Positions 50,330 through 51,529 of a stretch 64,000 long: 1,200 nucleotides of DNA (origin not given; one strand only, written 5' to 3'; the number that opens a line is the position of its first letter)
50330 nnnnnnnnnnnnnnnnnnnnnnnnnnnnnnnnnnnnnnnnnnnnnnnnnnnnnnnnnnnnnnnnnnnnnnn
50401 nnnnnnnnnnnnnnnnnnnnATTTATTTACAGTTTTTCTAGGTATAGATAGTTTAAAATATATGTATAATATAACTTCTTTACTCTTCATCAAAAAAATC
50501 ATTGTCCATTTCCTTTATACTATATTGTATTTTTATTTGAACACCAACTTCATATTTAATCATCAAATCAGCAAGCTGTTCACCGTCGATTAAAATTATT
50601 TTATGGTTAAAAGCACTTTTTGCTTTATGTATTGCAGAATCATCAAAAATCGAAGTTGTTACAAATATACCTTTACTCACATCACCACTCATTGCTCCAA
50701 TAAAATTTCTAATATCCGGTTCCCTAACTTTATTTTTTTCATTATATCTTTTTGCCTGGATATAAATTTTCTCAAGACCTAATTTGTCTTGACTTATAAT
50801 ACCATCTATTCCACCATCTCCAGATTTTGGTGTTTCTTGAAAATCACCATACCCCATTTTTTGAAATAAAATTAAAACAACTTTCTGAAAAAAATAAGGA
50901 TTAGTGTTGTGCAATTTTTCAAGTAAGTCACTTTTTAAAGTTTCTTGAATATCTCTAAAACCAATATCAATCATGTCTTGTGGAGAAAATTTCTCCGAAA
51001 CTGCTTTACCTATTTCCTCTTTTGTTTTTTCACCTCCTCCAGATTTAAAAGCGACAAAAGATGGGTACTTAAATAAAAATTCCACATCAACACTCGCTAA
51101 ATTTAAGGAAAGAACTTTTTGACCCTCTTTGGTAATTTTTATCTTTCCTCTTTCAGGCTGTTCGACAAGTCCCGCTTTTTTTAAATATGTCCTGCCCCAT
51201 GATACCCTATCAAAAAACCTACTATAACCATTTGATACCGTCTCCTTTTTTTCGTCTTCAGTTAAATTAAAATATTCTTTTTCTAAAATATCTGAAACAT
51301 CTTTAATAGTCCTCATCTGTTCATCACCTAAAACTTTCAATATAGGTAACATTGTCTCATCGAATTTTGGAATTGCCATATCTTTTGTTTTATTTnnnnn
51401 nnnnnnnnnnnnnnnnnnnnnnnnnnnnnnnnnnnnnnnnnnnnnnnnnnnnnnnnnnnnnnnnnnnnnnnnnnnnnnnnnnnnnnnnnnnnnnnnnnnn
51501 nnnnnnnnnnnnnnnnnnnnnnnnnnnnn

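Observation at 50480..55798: Composite defence island: DpnII-like GATC R-M split by a GmrSD/BrxU-like DUF262-DUF1524 gene and followed by Mrr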

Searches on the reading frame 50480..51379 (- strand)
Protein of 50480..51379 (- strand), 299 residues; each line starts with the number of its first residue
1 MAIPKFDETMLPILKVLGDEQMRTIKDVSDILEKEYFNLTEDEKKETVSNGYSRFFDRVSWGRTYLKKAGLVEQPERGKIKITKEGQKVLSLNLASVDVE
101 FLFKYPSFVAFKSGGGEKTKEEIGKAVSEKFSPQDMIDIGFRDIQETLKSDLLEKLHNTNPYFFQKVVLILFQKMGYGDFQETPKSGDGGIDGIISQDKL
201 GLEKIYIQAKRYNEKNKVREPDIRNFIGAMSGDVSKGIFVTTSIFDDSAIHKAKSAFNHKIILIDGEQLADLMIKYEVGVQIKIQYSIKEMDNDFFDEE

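Call 3: search_protein_families(library=pfam, proteins=[window:50480-51379:-], max_evalue=0.01)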
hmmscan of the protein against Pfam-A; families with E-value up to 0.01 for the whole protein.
window:50480-51379:- (299 aa): 4 families
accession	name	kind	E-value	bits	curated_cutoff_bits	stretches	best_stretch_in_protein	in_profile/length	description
PF04471.18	Mrr_cat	-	3.8e-35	120.9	21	1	157-273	2-115/115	Restriction endonuclease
PF14338.12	Mrr_N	-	1.1e-25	90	29.5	1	6-91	1-86/87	Mrr N-terminal domain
PF22722.2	NA-iREase1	-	8.9e-09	35.7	27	1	171-271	8-106/106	NACHT-associated inactive Restriction Endonuclease 1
PF13156.12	Mrr_cat_2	-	9.7e-08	32.4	22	1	179-277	18-118/127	Restriction endonuclease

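Call 4: search_protein_families(library=padloc, proteins=[window:50480-51379:-], max_evalue=0.01)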
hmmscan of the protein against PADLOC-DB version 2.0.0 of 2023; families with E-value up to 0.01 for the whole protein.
window:50480-51379:- (299 aa): 8 families
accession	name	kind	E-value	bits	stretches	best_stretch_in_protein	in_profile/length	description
PDLC03657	mREase_IV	-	1.1e-63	213.5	1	1-298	1-316/317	Type IV methyl-directed restriction enzyme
PDLC04796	PDC-S02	-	1.3e-23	81.6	1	130-299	214-382/390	-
PDLC04806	PDC-S02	-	9.4e-23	79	1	146-276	172-303/324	-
PDLC04819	PDC-S02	-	8.3e-22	75.8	1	137-276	173-309/334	-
PDLC04815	PDC-S02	-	5.4e-07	27.2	1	162-274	208-319/346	-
PDLC03663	mREase_IV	-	1.9e-05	21.5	1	158-279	411-528/544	Type IV methyl-directed restriction enzyme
PDLC01720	Csa3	-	0.0017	16.9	1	7-90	24-88/118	Csa3_1_CAS-I-II-III-IV-V-VI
PDLC03852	LmuA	-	0.0071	14.3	0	157-243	16-112/336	-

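Call 5: search_protein_families(library=ncbifam, proteins=[window:50480-51379:-], max_evalue=0.01)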
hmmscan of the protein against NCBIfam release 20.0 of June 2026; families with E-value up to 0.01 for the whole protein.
window:50480-51379:- (299 aa): 0 families

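Call 31: search_solved_structures(query=window:50480-51379:-, max_evalue=0.01, show_alignments=1)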
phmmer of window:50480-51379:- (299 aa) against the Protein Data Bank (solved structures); distinct sequences matched with E-value up to 0.01: 0.
